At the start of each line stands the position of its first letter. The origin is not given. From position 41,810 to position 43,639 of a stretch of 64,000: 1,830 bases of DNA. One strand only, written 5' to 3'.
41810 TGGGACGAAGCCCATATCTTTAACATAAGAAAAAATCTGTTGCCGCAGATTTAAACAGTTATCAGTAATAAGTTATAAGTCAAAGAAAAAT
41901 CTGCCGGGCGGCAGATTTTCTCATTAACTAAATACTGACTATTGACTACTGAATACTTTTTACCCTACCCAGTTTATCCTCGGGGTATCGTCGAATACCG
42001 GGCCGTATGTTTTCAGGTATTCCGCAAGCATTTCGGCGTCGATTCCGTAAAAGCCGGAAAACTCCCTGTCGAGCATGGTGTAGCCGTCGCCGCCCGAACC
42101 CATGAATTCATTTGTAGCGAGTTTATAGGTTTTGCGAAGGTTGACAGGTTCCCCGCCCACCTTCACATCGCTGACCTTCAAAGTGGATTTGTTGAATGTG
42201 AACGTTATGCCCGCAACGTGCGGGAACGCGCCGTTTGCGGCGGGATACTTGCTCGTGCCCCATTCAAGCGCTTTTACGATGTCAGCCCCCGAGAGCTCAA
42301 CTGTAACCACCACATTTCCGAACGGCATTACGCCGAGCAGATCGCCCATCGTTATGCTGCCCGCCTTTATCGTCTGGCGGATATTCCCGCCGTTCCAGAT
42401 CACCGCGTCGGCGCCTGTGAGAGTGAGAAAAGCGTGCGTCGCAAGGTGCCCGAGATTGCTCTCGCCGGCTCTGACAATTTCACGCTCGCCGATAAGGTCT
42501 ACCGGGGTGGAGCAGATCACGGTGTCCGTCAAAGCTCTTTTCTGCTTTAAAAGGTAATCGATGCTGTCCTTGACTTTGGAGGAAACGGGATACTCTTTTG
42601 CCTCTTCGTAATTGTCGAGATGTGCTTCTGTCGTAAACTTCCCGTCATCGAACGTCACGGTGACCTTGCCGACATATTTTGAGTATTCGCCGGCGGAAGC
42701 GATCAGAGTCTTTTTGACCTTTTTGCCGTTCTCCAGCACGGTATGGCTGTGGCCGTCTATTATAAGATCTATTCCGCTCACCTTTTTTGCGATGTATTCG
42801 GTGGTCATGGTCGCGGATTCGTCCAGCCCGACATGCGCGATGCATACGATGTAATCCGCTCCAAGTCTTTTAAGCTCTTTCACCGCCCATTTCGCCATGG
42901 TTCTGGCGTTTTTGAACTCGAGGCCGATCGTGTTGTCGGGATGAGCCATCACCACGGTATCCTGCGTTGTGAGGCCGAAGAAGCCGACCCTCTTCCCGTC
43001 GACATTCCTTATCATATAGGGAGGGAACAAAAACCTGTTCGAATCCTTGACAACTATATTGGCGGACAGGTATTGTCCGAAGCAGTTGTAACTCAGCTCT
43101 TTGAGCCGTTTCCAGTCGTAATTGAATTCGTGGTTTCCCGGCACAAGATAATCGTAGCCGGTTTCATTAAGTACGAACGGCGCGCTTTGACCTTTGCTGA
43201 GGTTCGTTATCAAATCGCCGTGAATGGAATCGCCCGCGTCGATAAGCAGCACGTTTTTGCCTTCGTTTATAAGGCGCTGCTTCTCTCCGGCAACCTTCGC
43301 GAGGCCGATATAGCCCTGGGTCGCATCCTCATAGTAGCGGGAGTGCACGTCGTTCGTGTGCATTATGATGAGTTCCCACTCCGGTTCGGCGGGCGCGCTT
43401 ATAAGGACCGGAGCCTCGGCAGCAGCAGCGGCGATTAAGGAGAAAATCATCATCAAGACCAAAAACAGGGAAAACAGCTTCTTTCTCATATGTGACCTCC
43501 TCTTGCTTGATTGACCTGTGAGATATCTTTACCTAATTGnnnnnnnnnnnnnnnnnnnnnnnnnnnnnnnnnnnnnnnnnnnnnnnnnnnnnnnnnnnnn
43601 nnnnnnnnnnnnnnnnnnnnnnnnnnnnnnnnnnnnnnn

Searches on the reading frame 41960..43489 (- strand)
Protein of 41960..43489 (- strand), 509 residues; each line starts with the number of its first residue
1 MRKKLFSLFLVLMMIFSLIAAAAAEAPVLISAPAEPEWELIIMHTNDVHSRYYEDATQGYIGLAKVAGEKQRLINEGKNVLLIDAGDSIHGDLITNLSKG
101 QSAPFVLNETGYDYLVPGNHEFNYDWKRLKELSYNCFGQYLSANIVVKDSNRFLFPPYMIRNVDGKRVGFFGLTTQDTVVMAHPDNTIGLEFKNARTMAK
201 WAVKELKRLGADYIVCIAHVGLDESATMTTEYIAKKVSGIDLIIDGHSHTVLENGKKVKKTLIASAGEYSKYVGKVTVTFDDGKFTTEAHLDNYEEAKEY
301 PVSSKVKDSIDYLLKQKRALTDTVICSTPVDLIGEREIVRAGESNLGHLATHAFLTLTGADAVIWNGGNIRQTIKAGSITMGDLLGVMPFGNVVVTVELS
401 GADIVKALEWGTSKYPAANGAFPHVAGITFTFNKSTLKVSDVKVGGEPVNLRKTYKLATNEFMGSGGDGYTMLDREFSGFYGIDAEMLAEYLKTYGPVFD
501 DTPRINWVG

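Call 49: find_encoding_contigs(protein=window:41960-43489:-, flank=10000, max_places=8)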
Protein window:41960-43489:- (509 aa): 3 contigs read that carry it; 3 places shown.
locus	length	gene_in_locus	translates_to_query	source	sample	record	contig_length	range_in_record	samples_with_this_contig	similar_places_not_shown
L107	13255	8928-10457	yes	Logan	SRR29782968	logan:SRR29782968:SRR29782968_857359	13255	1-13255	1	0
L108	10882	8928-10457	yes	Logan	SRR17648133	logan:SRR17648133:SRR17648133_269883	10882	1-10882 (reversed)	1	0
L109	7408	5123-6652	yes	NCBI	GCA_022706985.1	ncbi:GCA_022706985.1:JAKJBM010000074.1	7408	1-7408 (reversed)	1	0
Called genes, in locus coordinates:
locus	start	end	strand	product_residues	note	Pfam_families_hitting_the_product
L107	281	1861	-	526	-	PF01293:PEPCK_ATP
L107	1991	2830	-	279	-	PF00398:RrnaAD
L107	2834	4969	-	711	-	PF05223:MecA_N, PF03717:PBP_dimer, PF00905:Transpeptidase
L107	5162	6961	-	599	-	PF02540:NAD_synthase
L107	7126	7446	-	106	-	PF03795:YCII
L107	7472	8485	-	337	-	-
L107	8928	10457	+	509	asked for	PF00149:Metallophos, PF02872:5_nucleotid_C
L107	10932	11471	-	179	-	-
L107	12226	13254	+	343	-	?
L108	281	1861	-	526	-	PF01293:PEPCK_ATP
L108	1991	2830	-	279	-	PF00398:RrnaAD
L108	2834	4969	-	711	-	PF05223:MecA_N, PF03717:PBP_dimer, PF00905:Transpeptidase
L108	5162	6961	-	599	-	PF02540:NAD_synthase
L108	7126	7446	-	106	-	PF03795:YCII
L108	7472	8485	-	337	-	-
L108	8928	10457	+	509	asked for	PF00149:Metallophos, PF02872:5_nucleotid_C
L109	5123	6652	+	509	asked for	PF00149:Metallophos, PF02872:5_nucleotid_C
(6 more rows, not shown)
